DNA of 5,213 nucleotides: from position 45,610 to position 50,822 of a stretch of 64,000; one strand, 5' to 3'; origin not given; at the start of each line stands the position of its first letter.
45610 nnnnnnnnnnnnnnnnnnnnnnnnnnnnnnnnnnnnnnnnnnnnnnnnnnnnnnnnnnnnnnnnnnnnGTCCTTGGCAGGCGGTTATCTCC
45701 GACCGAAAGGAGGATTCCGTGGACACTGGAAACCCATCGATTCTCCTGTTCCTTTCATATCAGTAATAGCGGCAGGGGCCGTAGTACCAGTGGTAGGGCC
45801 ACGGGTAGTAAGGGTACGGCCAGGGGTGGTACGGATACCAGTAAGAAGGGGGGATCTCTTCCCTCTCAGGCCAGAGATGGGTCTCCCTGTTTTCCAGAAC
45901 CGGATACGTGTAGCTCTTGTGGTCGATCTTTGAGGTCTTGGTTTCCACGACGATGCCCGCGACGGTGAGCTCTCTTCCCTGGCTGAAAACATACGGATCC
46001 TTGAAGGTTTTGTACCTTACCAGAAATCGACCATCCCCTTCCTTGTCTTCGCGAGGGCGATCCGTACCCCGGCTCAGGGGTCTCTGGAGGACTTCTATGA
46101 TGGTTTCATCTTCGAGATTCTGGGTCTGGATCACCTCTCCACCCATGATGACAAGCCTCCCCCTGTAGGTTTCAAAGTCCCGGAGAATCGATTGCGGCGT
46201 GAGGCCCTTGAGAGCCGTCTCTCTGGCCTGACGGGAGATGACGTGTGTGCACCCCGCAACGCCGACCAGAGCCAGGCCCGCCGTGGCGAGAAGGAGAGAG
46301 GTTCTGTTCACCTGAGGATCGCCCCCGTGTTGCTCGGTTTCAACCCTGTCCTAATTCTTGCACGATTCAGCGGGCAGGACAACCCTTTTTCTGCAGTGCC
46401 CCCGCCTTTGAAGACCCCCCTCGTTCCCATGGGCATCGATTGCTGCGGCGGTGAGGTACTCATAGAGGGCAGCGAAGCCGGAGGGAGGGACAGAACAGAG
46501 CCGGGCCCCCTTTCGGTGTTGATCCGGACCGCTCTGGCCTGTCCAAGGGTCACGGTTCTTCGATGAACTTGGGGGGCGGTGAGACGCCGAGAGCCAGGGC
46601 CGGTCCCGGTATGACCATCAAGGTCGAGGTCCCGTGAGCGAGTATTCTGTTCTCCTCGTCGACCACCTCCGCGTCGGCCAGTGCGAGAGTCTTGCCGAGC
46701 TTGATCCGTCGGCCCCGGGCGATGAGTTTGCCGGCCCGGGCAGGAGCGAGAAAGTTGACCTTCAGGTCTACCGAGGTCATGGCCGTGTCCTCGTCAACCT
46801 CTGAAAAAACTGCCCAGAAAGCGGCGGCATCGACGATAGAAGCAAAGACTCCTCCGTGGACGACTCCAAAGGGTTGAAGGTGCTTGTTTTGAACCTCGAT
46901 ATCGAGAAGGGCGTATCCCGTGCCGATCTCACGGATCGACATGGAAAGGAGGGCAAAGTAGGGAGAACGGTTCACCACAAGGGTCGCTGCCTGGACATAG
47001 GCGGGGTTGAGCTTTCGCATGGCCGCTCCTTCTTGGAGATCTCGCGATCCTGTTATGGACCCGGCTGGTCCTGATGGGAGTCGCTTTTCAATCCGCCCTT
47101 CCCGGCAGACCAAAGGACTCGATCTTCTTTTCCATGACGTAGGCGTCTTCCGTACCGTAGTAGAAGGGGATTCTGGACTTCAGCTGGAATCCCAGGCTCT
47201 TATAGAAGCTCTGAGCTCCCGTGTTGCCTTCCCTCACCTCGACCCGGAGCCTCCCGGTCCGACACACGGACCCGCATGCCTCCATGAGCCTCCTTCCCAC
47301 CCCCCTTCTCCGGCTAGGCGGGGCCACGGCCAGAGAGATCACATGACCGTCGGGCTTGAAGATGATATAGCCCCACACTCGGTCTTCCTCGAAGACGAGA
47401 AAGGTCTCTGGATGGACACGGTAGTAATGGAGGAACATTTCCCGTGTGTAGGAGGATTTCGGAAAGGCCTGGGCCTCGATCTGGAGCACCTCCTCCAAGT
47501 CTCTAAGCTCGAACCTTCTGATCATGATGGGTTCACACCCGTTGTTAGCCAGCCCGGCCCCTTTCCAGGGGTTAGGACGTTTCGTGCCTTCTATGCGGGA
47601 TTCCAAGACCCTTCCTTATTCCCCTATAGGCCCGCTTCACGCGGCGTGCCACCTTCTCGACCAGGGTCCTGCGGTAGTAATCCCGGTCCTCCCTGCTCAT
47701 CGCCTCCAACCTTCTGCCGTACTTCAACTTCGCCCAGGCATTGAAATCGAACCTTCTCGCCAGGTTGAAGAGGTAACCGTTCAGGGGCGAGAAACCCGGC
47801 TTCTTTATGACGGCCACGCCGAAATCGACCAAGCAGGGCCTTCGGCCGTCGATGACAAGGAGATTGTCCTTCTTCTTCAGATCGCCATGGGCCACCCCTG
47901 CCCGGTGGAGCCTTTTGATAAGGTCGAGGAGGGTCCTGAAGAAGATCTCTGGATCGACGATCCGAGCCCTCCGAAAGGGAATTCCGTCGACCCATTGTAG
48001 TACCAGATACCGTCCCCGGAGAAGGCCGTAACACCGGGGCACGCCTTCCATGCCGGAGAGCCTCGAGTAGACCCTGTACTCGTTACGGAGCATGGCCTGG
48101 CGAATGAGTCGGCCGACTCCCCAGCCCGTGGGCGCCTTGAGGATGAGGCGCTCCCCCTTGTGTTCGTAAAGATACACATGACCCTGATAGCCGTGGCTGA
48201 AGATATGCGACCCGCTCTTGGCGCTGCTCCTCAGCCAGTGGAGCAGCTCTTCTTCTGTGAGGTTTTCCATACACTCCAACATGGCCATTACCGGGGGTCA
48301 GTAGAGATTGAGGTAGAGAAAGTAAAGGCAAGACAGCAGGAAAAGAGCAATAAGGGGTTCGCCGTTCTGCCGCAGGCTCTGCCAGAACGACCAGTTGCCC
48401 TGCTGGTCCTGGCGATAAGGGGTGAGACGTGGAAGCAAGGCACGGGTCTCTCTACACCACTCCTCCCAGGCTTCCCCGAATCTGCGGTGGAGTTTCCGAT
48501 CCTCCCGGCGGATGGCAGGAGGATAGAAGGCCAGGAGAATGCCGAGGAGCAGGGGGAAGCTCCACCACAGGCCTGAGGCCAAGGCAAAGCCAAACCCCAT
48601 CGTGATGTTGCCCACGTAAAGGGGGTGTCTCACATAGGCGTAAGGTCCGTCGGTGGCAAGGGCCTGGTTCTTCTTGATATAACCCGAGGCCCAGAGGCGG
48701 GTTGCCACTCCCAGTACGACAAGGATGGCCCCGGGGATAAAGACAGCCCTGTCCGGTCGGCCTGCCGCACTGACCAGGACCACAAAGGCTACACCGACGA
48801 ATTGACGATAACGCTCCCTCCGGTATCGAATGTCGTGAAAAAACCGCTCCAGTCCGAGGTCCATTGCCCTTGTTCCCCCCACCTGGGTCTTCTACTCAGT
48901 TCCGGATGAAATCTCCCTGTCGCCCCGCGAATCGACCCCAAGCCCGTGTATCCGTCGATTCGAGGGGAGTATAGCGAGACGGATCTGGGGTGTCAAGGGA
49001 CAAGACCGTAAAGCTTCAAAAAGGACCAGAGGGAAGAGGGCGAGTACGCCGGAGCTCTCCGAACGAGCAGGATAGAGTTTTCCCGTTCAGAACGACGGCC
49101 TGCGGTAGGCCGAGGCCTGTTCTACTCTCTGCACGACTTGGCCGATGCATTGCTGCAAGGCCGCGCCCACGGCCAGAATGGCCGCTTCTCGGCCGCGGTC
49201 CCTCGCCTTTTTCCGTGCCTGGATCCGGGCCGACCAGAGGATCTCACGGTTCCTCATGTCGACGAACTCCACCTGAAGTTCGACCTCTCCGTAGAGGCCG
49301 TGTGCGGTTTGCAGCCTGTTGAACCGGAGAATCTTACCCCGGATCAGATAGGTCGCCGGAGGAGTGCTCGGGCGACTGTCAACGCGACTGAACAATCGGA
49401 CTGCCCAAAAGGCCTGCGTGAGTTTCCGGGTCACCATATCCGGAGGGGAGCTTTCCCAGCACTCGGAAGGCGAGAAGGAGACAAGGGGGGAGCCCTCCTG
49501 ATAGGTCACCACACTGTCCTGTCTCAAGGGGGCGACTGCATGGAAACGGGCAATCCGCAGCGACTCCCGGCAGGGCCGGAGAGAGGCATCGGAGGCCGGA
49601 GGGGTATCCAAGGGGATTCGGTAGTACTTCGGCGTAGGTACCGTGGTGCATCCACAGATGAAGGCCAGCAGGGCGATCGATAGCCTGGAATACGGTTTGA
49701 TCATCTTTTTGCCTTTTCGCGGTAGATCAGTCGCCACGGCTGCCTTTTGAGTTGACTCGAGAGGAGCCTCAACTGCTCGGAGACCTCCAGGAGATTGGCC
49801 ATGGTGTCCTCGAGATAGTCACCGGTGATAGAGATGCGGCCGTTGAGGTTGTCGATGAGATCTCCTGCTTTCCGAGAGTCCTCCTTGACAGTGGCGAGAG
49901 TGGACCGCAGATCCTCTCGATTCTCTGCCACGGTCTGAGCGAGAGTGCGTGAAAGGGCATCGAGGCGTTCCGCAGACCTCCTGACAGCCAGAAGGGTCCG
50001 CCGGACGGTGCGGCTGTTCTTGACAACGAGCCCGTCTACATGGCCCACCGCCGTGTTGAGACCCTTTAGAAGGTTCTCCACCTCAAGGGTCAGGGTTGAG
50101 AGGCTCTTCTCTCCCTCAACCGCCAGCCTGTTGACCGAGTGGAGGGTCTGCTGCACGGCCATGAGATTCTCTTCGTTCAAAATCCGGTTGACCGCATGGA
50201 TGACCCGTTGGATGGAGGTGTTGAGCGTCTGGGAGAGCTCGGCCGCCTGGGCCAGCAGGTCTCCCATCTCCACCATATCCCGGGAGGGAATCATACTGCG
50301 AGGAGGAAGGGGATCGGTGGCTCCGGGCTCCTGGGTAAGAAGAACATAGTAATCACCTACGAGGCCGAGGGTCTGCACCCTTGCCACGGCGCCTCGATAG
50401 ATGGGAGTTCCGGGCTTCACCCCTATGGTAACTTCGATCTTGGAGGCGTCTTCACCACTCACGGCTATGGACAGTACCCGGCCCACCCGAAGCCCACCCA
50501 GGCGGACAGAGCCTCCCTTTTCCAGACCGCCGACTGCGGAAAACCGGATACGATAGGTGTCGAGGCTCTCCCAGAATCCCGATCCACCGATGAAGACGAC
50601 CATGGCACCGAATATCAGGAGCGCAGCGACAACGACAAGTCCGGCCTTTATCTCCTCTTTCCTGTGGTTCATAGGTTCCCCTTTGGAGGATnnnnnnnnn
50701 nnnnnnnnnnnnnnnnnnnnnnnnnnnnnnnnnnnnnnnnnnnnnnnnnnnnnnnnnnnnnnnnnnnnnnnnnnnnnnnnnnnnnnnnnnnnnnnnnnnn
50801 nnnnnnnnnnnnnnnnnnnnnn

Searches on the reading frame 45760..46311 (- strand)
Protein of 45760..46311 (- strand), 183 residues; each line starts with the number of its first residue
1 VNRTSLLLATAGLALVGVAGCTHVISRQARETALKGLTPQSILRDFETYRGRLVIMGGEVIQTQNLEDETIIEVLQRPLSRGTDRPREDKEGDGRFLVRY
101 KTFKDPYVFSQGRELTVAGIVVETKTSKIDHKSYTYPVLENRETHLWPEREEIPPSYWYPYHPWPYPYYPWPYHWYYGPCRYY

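Call 83: search_protein_families(library=pfam, proteins=[window:45760-46311:-], max_evalue=0.0001)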
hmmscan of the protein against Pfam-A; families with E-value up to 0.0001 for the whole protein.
window:45760-46311:- (183 aa): 1 family
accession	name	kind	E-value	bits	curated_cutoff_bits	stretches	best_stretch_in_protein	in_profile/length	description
PF03843.18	Slp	-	3e-41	140.8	22.5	1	19-169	2-149/153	Outer membrane lipoprotein Slp family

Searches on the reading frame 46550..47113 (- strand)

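Call 83: search_protein_families(library=pfam, proteins=[window:46550-47113:-], max_evalue=0.0001)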
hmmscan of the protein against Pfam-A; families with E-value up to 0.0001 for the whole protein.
window:46550-47113:- (187 aa): 4 families
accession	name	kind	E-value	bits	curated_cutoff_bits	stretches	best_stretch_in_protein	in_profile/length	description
PF03061.28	4HBT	-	1.4e-16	61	20.6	1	82-157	1-77/79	Thioesterase superfamily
PF13622.12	4HBT_3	-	4.7e-07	30.4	24.3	1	81-163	7-80/83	Acyl-CoA thioesterase N-terminal domain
PF14539.12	DUF4442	-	4.4e-05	24.1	25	1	44-166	7-131/132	Domain of unknown function (DUF4442)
PF20789.3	4HBT_3C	-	7.1e-05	23.5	24.1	0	90-167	62-140/140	Acyl-CoA thioesterase C-terminal domain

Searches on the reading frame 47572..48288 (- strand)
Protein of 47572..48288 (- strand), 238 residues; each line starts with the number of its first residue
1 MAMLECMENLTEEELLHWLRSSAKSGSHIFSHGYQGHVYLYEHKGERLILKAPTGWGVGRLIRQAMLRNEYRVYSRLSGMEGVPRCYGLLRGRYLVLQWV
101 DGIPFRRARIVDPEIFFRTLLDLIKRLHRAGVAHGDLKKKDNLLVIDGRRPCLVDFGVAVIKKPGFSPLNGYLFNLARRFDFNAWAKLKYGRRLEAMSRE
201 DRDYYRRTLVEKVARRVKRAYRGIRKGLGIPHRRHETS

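Call 83: search_protein_families(library=pfam, proteins=[window:47572-48288:-], max_evalue=0.0001)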
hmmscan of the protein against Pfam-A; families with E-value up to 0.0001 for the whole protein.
window:47572-48288:- (238 aa): 2 families
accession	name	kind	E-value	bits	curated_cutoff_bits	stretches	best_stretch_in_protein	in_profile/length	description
PF01163.29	RIO1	-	2.3e-05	24.5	22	1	63-161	51-153/187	RIO domain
PF01636.29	APH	-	5.2e-05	23.6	23.2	0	30-133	5-113/239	Phosphotransferase enzyme family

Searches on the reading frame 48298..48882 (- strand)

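Call 83: search_protein_families(library=pfam, proteins=[window:48298-48882:-], max_evalue=0.0001)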
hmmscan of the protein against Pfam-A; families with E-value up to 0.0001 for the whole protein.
window:48298-48882:- (194 aa): 3 families
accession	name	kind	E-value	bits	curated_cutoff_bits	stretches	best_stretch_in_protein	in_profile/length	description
PF04191.18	PEMT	-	6.7e-10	39.8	25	1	56-137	23-104/105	Phospholipid methyltransferase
PF01222.22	ERG4_ERG24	-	1.8e-07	30.8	27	1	70-146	346-423/432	Ergosterol biosynthesis ERG4/ERG24 family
PF04140.19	ICMT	-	3.2e-06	27.9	24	1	68-131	28-93/95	Isoprenylcysteine carboxyl methyltransferase (ICMT) family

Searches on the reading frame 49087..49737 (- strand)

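Call 83: search_protein_families(library=pfam, proteins=[window:49087-49737:-], max_evalue=0.0001)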
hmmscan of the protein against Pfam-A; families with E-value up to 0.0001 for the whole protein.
window:49087-49737:- (216 aa): 1 family
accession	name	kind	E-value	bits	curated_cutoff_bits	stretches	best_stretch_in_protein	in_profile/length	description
PF03886.18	ABC_trans_aux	-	2.4e-06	27.7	26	1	58-201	19-160/161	ABC-type transport auxiliary lipoprotein component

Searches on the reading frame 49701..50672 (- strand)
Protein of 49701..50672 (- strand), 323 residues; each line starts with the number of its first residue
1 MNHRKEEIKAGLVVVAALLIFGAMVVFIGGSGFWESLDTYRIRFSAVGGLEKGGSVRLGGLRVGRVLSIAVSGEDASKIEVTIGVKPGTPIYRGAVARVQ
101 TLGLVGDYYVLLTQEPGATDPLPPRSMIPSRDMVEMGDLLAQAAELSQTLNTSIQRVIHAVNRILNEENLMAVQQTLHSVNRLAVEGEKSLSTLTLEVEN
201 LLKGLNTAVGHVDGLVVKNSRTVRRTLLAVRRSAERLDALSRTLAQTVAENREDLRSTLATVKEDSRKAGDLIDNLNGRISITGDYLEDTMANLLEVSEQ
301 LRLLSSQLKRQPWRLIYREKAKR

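Call 83: search_protein_families(library=pfam, proteins=[window:49701-50672:-], max_evalue=0.0001)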
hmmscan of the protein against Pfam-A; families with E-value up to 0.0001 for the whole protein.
window:49701-50672:- (323 aa): 1 family
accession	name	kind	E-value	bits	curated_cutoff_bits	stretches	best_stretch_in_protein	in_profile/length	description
PF02470.25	MlaD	-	8.7e-14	52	25.1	1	39-113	4-79/81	MlaD protein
